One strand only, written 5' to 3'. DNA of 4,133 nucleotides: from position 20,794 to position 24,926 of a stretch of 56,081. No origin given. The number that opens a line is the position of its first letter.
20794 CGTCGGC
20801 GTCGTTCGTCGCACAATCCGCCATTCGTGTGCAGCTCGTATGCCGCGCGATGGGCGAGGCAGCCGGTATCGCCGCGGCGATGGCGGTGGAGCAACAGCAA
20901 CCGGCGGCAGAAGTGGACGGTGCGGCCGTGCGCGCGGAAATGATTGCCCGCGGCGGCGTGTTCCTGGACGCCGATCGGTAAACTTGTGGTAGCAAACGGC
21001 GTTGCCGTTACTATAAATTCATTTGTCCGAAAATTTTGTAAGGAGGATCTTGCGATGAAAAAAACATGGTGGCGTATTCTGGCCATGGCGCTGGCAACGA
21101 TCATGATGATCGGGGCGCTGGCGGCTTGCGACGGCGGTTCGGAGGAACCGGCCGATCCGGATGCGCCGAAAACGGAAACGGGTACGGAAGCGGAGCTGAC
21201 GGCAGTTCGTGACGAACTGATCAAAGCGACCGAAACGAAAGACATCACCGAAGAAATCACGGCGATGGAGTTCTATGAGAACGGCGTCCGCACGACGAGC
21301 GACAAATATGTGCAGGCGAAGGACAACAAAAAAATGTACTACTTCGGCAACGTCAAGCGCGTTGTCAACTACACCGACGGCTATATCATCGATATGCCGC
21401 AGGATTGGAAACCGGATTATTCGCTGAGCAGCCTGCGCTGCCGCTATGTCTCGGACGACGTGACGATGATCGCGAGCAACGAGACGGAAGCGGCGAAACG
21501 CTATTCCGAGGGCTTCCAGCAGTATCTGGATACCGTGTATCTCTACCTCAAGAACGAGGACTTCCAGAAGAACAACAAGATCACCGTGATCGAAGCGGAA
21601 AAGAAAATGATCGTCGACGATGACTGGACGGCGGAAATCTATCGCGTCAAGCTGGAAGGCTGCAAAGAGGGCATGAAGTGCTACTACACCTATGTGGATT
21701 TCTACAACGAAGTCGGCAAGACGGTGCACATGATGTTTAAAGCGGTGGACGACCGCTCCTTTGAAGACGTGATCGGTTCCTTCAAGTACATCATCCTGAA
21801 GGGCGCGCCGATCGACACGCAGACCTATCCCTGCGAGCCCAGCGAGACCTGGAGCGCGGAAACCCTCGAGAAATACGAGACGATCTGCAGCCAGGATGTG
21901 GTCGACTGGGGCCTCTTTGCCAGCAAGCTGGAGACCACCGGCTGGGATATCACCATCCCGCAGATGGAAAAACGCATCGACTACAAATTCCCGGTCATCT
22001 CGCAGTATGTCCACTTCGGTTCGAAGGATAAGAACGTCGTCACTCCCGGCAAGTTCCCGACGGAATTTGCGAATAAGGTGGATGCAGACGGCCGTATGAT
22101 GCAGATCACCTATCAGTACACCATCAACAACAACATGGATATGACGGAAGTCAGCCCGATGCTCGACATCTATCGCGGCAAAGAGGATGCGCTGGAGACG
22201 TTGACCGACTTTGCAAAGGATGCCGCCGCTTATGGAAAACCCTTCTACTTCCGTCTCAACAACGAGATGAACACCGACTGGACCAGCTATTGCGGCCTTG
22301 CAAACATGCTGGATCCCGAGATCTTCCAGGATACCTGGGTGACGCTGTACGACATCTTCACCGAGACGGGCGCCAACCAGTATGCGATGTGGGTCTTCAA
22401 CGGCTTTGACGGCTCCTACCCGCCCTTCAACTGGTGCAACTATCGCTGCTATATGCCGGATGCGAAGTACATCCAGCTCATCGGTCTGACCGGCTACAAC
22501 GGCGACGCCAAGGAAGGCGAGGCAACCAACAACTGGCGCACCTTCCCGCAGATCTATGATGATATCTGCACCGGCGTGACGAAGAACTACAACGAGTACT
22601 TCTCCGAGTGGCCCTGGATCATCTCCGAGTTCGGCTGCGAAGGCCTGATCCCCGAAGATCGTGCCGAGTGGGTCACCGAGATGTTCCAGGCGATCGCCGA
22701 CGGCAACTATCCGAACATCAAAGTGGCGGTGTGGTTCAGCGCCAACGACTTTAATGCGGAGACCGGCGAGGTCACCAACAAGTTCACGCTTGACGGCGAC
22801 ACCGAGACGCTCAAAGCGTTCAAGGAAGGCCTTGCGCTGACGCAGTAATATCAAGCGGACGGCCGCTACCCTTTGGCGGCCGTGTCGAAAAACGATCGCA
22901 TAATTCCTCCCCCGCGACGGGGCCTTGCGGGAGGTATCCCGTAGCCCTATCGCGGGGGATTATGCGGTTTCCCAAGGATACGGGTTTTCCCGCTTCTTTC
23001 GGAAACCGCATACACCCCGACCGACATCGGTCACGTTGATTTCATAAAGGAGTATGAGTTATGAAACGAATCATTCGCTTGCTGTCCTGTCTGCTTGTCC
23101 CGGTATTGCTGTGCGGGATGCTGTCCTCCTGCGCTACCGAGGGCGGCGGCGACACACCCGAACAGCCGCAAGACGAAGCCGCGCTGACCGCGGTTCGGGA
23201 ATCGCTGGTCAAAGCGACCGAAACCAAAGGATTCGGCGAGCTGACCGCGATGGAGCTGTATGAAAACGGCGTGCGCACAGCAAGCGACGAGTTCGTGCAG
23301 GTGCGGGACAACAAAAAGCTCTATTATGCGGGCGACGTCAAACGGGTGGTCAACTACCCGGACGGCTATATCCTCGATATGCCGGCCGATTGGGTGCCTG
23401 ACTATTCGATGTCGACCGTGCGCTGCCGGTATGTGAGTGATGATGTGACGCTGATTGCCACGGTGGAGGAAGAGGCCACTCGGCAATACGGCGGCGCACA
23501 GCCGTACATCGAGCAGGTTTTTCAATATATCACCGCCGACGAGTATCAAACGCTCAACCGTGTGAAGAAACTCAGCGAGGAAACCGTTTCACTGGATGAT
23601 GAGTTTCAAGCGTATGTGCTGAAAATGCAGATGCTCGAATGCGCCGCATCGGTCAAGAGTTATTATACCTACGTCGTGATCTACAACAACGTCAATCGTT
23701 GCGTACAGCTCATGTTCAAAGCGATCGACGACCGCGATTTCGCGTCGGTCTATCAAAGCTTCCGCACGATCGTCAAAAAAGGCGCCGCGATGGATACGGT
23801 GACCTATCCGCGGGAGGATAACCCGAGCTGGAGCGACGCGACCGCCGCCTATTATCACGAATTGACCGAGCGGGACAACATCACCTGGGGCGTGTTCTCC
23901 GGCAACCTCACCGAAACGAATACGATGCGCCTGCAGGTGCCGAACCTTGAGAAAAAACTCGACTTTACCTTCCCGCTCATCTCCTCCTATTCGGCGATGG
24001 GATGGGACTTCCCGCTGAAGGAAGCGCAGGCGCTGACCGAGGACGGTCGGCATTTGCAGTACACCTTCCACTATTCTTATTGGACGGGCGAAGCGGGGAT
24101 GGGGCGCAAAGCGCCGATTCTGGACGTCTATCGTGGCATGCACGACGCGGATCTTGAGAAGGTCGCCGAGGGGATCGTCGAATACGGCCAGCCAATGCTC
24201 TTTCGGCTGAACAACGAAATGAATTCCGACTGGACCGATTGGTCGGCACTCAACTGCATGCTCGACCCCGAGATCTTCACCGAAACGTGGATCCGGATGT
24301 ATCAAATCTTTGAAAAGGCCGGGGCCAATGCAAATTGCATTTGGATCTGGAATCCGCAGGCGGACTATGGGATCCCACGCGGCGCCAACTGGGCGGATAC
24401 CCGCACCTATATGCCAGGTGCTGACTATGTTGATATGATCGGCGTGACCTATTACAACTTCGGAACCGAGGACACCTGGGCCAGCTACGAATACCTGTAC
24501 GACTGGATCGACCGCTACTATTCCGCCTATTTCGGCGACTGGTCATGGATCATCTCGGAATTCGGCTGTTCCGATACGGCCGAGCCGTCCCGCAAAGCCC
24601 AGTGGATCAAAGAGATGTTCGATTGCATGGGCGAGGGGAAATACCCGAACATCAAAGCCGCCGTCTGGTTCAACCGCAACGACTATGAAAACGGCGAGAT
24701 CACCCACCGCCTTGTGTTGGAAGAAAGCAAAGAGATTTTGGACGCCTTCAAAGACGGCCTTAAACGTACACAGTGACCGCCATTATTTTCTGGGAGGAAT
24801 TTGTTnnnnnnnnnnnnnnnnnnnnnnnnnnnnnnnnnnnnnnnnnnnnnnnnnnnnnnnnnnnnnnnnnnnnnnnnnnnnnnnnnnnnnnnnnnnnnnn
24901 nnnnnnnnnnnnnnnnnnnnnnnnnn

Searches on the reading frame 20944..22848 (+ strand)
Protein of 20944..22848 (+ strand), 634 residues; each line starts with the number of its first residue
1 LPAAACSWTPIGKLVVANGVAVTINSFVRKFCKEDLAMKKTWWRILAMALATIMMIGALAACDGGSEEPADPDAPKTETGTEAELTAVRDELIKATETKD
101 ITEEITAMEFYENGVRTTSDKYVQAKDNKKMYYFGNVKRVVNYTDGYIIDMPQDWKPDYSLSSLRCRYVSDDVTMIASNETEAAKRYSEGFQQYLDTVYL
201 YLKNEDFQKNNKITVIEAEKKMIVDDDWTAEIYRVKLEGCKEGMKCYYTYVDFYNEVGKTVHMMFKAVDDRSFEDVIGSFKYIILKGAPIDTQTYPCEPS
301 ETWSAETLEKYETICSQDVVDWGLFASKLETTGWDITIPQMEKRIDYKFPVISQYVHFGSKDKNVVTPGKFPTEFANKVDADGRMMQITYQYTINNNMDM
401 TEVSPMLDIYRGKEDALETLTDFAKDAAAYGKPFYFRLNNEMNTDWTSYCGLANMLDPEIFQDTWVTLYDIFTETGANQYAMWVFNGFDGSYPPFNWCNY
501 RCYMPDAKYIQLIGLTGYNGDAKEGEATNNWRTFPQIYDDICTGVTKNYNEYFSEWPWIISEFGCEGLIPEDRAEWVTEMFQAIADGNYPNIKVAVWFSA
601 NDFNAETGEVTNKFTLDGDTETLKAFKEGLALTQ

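Call 9: search_protein_families(library=pfam, proteins=[window:20944-22848:+], max_evalue=0.001)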
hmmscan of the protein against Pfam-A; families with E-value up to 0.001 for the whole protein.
window:20944-22848:+ (634 aa): 0 families

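Call 15: search_protein_families(library=pfam, proteins=[window:20944-22848:+], max_evalue=0.1)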
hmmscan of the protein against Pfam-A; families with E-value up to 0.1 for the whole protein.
window:20944-22848:+ (634 aa): 0 families

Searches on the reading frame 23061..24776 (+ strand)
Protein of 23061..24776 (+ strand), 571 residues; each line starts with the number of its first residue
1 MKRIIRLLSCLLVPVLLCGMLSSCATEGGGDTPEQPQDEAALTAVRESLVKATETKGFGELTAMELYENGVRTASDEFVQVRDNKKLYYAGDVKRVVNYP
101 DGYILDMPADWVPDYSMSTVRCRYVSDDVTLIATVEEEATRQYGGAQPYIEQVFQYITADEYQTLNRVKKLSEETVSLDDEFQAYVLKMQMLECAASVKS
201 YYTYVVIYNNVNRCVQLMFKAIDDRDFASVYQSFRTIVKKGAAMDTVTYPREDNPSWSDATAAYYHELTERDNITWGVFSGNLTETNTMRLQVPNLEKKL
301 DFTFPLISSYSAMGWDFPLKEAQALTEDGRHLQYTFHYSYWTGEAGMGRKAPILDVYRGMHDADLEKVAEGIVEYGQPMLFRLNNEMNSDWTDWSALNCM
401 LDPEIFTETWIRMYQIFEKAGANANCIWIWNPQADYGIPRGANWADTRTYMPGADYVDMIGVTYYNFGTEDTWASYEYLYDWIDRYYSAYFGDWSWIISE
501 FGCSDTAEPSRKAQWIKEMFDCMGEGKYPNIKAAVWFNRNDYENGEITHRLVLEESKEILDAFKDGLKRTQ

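Call 9: search_protein_families(library=pfam, proteins=[window:23061-24776:+], max_evalue=0.001)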
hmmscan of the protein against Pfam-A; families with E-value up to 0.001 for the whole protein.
window:23061-24776:+ (571 aa): 1 family
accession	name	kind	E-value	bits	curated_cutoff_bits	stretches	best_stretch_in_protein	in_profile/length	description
PF02156.21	Glyco_hydro_26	-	6.7e-08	32.7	20.2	1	363-467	134-232/311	Glycosyl hydrolase family 26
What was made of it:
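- On GH26 (the upstream partner genes, not X): 23061-24776 scores 32.7 bits against 20.2 (call 9).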

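Call 24: search_solved_structures(query=window:23061-24776:+, max_evalue=1)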
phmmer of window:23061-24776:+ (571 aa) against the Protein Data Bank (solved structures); distinct sequences matched with E-value up to 1: 18.
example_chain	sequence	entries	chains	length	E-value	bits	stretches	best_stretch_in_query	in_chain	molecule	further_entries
2bv9_A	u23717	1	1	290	2.3e-14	56.1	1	353-544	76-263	ENDOGLUCANASE H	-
2bvd_A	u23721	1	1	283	2.9e-14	55.7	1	353-544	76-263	ENDOGLUCANASE H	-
2v3g_A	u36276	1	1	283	2.9e-14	55.7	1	353-544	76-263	ENDOGLUCANASE H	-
2vi0_A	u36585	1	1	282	5.9e-14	54.7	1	353-543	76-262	Endoglucanase H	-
2cip_A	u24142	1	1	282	6.7e-14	54.5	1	353-544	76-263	ENDOGLUCANASE H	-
2cit_A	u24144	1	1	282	1.8e-13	53.1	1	353-544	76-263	ENDOGLUCANASE H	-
6zpl_C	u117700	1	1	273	2.9e-13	52.4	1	353-544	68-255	Endoglucanase H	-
8xvi_R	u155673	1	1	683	1.2e-12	50.4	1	353-545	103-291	Endoglucanase H,Endothelin-1 receptor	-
8xvj_R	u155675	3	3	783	1.6e-12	49.9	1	353-544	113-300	Endoglucanase H,Endothelin-1 receptor,Soluble cytochrome b562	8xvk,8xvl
7xp4_R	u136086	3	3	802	2.6e-12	49.3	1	354-544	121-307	Endoglucanase H,Taste receptor type 2 member 46,Endoglucanase H,Taste receptor type 2 memb | Endoglucanase H,Taste receptor type 2 member 46,Bitter taste recept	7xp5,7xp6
7eet_A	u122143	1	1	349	2.6e-07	32.7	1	365-467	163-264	Mannanase KMAN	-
3cbw_A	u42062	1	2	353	2.1e-05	26.4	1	362-465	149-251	YdhT protein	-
2qha_A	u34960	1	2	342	2.2e-05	26.4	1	362-465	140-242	Beta-1,4-mannanase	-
2whk_A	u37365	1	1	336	2.3e-05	26.3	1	362-465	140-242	MANNAN ENDO-1,4-BETA-MANNOSIDASE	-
6q75_A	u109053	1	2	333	3.1e-05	25.9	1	373-468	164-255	GH26A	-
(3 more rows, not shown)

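Call 101: search_solved_structures(query=window:23061-24776:+, max_evalue=1e-10, show_alignments=1)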
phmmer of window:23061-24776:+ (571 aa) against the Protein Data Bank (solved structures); distinct sequences matched with E-value up to 1e-10: 10.
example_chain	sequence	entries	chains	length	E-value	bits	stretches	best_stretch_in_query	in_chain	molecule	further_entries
2bv9_A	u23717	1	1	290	2.3e-14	56.1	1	353-544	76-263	ENDOGLUCANASE H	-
2bvd_A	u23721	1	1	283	2.9e-14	55.7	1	353-544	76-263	ENDOGLUCANASE H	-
2v3g_A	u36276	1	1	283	2.9e-14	55.7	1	353-544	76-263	ENDOGLUCANASE H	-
2vi0_A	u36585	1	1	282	5.9e-14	54.7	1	353-543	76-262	Endoglucanase H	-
2cip_A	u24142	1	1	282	6.7e-14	54.5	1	353-544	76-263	ENDOGLUCANASE H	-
2cit_A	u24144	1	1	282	1.8e-13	53.1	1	353-544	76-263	ENDOGLUCANASE H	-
6zpl_C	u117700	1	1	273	2.9e-13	52.4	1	353-544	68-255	Endoglucanase H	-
8xvi_R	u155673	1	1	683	1.2e-12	50.4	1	353-545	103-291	Endoglucanase H,Endothelin-1 receptor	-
8xvj_R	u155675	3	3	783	1.6e-12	49.9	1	353-544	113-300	Endoglucanase H,Endothelin-1 receptor,Soluble cytochrome b562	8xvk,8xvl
7xp4_R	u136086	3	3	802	2.6e-12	49.3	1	354-544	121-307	Endoglucanase H,Taste receptor type 2 member 46,Endoglucanase H,Taste receptor type 2 memb | Endoglucanase H,Taste receptor type 2 member 46,Bitter taste recept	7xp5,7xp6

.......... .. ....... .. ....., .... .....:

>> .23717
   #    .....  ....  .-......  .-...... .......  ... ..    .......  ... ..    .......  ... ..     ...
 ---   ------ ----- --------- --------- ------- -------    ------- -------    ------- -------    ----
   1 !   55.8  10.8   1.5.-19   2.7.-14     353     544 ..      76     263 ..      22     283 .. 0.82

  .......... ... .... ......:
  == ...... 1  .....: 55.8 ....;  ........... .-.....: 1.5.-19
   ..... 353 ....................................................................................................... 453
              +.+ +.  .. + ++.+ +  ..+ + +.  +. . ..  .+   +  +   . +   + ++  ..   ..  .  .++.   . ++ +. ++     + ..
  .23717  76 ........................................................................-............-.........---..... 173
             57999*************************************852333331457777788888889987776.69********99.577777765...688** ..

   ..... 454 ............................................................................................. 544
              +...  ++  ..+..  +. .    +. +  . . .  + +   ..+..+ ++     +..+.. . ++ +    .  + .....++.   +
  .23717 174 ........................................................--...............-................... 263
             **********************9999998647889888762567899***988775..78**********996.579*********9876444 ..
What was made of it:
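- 23061..24776 (+): GH26-like lipoprotein b, immediately upstream of copy 1. Pfam GH26, 32.7 bits against 20.2 (call 9); closest PDB entry is C. thermocellum Lic26A, E 2e-14, with both catalytic Glu aligned (calls 24, 101)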
